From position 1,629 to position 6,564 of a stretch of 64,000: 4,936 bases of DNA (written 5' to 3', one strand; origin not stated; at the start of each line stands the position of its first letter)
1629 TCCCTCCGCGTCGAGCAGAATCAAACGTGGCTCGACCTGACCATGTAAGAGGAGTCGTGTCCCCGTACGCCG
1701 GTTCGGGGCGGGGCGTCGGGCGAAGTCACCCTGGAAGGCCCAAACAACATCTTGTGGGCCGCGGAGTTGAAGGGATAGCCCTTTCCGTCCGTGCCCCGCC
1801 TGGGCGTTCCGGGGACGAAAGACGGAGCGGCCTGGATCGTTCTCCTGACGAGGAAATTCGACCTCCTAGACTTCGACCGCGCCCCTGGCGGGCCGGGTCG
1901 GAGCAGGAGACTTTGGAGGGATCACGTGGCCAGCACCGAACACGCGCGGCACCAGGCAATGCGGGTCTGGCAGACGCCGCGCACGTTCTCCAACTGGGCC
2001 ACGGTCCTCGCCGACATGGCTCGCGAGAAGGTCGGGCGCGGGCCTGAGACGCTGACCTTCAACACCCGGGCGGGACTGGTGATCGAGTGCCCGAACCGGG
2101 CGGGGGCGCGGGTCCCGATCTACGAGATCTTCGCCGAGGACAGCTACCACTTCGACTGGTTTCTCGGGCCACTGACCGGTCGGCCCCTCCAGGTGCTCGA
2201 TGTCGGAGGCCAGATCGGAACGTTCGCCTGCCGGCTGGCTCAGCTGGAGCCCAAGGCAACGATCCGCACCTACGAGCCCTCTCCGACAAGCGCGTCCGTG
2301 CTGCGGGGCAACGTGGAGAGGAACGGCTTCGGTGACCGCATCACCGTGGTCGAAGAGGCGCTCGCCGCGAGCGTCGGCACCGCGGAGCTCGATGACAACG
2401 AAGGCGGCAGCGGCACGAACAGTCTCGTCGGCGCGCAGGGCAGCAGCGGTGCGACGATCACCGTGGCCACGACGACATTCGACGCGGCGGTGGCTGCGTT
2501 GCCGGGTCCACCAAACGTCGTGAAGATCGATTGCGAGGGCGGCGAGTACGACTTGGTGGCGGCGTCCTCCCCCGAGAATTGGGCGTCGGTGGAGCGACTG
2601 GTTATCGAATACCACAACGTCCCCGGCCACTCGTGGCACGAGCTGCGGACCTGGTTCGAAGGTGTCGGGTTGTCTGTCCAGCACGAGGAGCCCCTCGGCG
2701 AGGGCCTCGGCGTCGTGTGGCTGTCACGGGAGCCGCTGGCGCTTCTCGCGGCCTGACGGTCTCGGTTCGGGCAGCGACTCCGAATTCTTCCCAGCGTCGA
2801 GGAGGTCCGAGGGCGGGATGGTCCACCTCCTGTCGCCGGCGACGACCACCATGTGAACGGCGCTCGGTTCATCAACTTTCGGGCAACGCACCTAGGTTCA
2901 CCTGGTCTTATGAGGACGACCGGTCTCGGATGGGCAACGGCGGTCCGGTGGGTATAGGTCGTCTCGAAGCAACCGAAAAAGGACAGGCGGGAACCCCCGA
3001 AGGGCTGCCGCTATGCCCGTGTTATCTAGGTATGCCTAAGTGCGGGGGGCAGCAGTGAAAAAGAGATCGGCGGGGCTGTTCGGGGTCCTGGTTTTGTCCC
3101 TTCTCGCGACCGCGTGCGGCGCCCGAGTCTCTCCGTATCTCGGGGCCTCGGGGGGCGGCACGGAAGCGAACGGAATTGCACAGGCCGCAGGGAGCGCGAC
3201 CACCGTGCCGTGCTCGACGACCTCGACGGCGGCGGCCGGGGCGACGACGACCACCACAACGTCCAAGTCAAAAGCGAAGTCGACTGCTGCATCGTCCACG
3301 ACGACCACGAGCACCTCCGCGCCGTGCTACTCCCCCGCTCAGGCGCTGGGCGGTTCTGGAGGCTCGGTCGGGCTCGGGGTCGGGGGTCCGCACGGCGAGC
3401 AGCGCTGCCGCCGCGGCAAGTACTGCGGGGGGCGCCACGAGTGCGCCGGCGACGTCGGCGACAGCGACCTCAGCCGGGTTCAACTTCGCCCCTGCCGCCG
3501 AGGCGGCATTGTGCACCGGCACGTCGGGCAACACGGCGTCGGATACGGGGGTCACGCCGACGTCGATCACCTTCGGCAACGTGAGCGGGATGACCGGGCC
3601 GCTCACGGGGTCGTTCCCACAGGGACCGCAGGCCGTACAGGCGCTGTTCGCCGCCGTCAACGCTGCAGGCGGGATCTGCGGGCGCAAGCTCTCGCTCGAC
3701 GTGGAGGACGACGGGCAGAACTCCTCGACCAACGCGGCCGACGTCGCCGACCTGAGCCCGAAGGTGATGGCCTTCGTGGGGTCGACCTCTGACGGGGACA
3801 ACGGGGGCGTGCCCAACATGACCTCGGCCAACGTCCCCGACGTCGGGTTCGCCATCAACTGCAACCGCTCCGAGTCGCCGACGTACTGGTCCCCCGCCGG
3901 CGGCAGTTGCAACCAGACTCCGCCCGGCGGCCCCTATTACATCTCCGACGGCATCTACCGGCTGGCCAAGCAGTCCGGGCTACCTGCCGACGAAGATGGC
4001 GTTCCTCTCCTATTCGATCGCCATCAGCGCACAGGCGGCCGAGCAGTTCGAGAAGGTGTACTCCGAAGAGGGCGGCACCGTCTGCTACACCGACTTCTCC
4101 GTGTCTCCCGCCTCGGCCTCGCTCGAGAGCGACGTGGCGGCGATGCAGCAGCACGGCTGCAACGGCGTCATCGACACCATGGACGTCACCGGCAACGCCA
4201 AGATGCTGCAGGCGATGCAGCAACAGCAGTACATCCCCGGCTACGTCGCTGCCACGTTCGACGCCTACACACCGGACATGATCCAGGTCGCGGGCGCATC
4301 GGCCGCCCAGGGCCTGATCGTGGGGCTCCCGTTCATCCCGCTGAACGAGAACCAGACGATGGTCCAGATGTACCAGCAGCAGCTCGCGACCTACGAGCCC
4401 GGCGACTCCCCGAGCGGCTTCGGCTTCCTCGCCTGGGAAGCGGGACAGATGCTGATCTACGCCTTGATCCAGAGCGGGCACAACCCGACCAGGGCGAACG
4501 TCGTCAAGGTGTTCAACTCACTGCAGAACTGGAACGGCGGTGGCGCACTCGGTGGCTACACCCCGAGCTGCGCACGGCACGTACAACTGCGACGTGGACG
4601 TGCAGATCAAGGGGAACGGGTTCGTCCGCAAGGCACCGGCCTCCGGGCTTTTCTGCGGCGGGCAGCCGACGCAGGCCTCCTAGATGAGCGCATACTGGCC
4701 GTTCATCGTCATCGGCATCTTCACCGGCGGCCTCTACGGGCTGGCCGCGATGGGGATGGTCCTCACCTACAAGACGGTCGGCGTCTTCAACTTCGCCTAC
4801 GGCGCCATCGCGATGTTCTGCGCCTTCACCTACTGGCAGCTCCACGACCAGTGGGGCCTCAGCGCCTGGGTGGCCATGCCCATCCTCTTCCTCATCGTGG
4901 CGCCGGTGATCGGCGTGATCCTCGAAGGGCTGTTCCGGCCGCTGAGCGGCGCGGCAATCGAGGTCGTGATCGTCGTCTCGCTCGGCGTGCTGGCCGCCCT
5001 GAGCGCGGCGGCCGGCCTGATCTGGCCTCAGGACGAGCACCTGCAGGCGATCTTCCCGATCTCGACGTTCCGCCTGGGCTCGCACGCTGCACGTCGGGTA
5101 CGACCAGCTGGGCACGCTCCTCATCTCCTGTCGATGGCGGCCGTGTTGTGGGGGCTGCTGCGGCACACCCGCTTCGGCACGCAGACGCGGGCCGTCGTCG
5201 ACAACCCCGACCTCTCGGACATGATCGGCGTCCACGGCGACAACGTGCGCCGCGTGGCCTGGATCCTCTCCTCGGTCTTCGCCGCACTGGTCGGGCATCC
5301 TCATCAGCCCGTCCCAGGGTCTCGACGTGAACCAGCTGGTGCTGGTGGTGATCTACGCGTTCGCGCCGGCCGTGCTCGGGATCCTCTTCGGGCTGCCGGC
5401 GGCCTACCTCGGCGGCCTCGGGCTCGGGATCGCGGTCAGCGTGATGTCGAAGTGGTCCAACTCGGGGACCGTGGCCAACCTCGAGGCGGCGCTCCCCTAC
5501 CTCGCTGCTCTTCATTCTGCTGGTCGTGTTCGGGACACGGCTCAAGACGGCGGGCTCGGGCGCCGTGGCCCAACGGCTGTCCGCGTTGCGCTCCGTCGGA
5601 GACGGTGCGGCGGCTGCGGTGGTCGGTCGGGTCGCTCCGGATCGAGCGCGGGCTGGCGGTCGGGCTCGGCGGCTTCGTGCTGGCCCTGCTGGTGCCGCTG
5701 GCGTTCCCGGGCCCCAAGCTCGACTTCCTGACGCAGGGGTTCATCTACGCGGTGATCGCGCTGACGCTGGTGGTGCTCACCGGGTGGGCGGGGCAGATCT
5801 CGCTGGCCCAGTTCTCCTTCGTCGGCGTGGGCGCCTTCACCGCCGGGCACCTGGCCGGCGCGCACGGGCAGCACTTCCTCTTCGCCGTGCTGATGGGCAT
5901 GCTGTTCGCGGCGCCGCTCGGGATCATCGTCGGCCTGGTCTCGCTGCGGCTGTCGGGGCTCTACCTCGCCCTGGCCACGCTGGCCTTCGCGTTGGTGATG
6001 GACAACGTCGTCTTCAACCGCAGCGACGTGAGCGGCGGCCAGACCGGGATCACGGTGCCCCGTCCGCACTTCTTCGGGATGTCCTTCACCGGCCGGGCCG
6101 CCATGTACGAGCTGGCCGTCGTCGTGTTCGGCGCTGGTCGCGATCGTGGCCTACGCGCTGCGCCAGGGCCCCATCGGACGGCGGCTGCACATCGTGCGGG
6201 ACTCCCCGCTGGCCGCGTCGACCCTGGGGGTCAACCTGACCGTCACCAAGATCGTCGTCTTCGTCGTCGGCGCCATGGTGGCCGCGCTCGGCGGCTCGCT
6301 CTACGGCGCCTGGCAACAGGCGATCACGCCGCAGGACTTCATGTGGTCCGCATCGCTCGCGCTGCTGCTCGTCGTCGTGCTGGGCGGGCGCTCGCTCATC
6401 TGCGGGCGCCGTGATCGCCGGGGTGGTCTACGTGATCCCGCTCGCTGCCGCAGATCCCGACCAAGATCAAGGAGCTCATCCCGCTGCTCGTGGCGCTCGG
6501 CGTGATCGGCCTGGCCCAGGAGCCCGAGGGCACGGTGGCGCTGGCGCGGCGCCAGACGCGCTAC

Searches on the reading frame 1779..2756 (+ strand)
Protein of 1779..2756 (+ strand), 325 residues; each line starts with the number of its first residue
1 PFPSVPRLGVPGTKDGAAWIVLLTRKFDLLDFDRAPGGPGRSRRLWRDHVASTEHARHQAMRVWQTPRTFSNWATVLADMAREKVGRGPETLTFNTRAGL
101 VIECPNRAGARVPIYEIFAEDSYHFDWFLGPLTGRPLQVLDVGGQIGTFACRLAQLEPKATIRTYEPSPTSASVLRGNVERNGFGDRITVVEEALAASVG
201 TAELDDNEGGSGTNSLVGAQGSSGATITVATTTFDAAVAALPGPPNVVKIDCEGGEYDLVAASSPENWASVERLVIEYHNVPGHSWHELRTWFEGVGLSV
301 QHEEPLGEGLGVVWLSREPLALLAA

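Call 45: search_protein_families(library=pfam, proteins=[window:1779-2756:+], max_evalue=0.001)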
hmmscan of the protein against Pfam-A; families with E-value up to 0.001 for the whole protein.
window:1779-2756:+ (325 aa): 1 family
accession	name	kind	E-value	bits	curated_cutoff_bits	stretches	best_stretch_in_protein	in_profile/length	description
PF05050.19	Methyltransf_21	-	1e-09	39.2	22.7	1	141-295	1-168/173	Methyltransferase FkbM domain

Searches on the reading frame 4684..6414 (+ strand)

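Call 45: search_protein_families(library=pfam, proteins=[window:4684-6414:+], max_evalue=0.001)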
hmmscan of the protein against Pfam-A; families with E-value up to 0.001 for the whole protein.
window:4684-6414:+ (576 aa): 1 family
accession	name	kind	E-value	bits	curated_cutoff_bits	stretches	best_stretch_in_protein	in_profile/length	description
PF02653.21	BPD_transp_2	-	2.2e-33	116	26.8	2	8-204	2-194/269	Branched-chain amino acid transport system / permease component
